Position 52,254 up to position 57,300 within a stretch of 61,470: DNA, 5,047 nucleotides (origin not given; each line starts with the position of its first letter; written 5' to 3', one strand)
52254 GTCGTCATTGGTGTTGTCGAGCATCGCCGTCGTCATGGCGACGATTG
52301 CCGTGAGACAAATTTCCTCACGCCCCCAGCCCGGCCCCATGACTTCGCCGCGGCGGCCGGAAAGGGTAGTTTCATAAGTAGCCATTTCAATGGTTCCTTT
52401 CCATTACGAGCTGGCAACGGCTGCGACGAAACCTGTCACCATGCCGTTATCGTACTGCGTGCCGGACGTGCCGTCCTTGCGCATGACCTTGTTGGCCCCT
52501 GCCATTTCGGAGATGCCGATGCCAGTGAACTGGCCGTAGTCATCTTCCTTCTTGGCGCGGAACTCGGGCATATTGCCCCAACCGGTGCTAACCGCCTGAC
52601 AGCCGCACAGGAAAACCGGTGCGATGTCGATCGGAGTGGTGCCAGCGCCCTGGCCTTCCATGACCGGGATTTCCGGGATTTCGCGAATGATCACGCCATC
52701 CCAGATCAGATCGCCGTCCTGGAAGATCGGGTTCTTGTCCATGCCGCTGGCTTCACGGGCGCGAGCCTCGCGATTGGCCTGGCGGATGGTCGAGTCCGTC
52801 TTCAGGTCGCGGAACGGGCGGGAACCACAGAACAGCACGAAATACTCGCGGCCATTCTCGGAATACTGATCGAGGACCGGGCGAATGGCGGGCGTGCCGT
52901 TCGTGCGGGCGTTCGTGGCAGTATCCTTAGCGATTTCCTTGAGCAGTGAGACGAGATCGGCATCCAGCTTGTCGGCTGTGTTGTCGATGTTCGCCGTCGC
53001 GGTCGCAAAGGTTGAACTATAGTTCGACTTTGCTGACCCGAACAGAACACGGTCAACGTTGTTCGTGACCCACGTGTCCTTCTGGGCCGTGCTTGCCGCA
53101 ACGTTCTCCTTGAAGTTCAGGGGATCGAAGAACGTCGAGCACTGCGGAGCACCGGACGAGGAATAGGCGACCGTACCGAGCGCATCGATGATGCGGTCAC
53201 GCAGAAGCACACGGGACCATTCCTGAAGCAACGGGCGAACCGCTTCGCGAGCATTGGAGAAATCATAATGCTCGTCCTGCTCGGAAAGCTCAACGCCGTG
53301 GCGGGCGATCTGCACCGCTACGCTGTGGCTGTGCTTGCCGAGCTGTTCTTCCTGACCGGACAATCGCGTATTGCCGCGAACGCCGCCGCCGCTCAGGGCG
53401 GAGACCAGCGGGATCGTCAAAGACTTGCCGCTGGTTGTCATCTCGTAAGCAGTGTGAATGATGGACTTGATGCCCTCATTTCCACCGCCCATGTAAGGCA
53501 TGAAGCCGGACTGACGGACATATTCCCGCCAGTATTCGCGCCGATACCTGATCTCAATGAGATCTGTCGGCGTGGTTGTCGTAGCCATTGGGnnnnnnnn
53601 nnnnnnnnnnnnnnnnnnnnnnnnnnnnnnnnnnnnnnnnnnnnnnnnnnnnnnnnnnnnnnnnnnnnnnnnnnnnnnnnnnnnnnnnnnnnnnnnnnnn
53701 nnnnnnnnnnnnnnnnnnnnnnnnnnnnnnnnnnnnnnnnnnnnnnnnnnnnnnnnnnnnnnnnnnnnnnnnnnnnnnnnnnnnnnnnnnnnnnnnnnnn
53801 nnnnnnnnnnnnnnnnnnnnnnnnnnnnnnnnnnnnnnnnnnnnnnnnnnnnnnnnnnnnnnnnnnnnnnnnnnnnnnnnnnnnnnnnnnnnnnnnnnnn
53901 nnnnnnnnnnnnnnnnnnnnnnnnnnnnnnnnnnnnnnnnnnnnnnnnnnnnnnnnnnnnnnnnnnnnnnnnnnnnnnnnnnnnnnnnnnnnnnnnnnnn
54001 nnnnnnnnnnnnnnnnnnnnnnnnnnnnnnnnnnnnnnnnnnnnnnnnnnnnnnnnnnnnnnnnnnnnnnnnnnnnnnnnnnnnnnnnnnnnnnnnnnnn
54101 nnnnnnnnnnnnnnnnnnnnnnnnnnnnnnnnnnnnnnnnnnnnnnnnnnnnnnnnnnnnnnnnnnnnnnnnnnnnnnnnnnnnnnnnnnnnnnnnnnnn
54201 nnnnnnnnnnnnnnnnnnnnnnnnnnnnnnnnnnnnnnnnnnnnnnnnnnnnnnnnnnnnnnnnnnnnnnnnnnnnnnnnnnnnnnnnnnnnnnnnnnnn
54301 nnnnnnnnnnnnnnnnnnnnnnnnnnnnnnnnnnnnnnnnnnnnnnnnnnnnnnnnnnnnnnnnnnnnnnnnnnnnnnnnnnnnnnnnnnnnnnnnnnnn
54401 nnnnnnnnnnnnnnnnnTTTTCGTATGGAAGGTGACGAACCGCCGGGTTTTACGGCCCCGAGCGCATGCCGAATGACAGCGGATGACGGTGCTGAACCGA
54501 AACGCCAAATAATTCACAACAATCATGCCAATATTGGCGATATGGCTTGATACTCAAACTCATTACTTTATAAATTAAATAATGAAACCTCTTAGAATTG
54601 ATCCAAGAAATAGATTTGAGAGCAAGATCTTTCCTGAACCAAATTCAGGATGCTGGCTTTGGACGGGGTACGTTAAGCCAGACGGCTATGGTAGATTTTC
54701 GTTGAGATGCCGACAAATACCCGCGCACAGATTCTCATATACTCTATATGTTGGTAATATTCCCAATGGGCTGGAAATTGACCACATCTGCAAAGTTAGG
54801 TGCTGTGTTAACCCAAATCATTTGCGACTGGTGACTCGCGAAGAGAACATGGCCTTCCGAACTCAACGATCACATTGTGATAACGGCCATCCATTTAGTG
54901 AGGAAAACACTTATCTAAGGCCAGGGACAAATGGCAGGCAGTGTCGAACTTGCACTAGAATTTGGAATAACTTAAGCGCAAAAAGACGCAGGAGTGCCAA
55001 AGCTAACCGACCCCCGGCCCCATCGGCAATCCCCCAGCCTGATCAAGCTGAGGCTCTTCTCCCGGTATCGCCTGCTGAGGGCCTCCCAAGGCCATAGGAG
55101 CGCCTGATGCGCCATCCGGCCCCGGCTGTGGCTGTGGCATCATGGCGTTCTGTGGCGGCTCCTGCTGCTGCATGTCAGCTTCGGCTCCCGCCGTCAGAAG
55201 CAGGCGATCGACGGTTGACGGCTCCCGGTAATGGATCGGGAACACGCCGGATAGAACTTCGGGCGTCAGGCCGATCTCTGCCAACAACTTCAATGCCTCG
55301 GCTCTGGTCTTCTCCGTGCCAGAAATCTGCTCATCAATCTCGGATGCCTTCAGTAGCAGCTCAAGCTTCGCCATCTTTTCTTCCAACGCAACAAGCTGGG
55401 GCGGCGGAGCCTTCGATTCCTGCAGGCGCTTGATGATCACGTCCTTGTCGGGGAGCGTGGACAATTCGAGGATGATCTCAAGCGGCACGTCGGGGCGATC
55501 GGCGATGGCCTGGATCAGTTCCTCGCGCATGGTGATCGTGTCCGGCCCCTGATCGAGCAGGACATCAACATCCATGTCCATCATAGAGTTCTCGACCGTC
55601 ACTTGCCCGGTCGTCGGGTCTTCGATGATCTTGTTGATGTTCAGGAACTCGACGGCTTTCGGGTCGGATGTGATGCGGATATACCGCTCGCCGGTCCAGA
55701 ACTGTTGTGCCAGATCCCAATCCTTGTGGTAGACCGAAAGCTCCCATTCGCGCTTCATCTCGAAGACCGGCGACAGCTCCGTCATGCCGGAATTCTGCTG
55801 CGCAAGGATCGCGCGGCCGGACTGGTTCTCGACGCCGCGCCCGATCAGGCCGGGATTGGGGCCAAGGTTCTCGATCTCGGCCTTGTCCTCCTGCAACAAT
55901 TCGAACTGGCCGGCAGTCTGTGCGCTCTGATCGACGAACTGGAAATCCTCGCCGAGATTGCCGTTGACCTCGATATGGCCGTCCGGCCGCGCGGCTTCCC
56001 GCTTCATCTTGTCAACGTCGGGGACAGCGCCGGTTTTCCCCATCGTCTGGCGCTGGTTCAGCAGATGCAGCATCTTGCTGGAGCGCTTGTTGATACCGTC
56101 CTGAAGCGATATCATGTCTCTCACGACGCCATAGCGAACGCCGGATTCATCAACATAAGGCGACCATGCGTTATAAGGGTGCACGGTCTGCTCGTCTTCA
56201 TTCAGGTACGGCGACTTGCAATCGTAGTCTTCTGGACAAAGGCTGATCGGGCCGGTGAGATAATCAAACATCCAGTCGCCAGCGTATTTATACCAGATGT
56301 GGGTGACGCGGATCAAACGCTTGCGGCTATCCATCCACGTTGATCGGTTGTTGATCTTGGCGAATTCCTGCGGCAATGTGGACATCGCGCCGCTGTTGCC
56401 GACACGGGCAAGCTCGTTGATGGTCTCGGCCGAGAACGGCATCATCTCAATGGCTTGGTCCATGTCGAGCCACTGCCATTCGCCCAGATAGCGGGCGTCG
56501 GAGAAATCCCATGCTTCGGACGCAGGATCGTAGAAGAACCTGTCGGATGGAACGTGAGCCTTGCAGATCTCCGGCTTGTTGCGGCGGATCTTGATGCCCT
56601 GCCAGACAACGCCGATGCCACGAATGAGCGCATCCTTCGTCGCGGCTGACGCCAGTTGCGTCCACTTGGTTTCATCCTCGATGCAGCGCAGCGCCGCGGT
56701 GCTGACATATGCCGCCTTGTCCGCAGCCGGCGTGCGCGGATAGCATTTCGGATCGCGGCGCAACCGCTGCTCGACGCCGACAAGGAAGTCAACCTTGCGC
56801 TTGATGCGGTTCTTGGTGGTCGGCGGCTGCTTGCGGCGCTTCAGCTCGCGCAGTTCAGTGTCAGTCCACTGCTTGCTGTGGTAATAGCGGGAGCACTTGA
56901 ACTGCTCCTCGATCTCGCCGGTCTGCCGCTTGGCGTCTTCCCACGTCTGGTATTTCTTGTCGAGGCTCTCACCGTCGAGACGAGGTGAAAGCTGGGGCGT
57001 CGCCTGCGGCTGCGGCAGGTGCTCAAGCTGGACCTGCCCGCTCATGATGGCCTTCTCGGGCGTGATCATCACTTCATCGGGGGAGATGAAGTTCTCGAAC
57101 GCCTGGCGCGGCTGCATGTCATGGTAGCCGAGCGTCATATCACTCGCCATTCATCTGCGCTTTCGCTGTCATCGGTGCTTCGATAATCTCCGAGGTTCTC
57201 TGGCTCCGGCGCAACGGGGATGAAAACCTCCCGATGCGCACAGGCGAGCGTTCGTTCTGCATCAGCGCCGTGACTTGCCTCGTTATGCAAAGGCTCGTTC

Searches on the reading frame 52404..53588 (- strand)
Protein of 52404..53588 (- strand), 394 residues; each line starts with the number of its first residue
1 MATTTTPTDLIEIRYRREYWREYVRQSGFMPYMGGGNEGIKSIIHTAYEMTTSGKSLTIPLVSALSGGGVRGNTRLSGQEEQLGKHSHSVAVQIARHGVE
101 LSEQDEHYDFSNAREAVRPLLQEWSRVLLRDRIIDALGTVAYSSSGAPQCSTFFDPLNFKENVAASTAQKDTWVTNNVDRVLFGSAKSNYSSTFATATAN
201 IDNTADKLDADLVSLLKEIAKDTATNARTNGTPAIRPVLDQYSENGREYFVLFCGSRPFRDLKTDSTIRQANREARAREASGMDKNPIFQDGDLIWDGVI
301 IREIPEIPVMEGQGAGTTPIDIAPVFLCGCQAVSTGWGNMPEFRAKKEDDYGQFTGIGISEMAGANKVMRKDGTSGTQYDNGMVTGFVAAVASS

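Call 71: search_protein_families(library=ncbifam, proteins=[window:52404-53588:-], max_evalue=1e-10)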
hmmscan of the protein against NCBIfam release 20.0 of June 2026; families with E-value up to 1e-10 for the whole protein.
window:52404-53588:- (394 aa): 0 families

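Call 72: search_protein_families(library=phrogs, proteins=[window:52404-53588:-], max_evalue=0.00001)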
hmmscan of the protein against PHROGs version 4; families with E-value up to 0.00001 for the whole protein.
window:52404-53588:- (394 aa): 1 family
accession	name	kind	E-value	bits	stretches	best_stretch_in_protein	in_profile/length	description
phrog_334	-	head and packaging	4.1e-59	201.5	1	1-391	1-380/381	major head protein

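Call 74: search_dna_similar(query=window:52404-53588:-, collection=phages, mode=protein, max_rows=15)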
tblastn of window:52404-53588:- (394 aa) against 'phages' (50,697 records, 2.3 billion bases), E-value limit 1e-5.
Records with a match: 5; places in all: 5; records where one place covers at least 80% of the query: 5.
Best place of each record, by identity: <60% 5.
By first word of the organism name: Pseudanabaena 3; Phage 1; Caudoviricetes 1.
By host as written in the record: Pseudanabaena sp. 3; - 2.
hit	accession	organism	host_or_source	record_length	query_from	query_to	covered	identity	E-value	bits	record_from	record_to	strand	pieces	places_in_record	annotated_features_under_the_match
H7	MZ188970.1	Phage CBW1004C-Prop1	-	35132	29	392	92%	39.5%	2e-41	161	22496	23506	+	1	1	hypothetical protein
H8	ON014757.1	Pseudanabaena phage Pam5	Pseudanabaena sp.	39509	1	389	99%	32.8%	9e-38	150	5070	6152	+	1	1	major capsid protein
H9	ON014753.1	Pseudanabaena phage Pam1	Pseudanabaena sp.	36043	26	390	93%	34.4%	7e-32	133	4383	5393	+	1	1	major capsid protein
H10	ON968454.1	Pseudanabaena phage Pan3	Pseudanabaena sp.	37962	1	387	98%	29.6%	3e-34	140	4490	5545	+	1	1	major capsid protein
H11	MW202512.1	Caudoviricetes sp.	Manatee Spring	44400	42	369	83%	27.5%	2e-14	81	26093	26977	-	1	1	major capsid protein | hypothetical protein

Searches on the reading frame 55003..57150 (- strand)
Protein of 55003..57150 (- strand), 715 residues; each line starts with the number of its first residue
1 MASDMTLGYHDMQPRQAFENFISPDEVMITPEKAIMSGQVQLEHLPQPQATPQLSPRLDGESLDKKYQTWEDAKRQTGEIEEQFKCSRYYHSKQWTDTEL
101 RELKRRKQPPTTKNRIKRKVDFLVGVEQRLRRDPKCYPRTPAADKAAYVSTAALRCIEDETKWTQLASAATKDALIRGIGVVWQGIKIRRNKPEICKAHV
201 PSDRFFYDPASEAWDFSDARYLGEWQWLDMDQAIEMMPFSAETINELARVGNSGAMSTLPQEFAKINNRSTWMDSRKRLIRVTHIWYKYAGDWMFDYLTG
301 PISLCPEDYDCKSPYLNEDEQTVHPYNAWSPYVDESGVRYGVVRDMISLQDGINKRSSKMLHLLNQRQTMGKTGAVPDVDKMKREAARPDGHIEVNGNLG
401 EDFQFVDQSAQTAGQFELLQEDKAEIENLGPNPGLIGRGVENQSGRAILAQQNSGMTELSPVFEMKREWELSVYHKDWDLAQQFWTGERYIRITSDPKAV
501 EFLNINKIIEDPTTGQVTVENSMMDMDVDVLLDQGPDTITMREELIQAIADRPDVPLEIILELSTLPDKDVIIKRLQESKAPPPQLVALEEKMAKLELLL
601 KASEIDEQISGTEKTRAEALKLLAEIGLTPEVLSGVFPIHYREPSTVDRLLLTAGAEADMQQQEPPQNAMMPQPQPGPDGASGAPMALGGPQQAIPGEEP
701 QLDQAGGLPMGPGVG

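Call 71: search_protein_families(library=ncbifam, proteins=[window:55003-57150:-], max_evalue=1e-10)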
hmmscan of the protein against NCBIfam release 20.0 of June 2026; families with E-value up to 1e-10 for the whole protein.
window:55003-57150:- (715 aa): 0 families

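Call 72: search_protein_families(library=phrogs, proteins=[window:55003-57150:-], max_evalue=0.00001)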
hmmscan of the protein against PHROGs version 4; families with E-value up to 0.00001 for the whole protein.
window:55003-57150:- (715 aa): 2 families
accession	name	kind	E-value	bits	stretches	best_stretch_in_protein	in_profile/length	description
phrog_156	-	head and packaging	1.6e-83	282.3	2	329-623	300-624/681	portal protein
phrog_18470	-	head and packaging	1.6e-08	35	1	85-245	44-206/232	portal protein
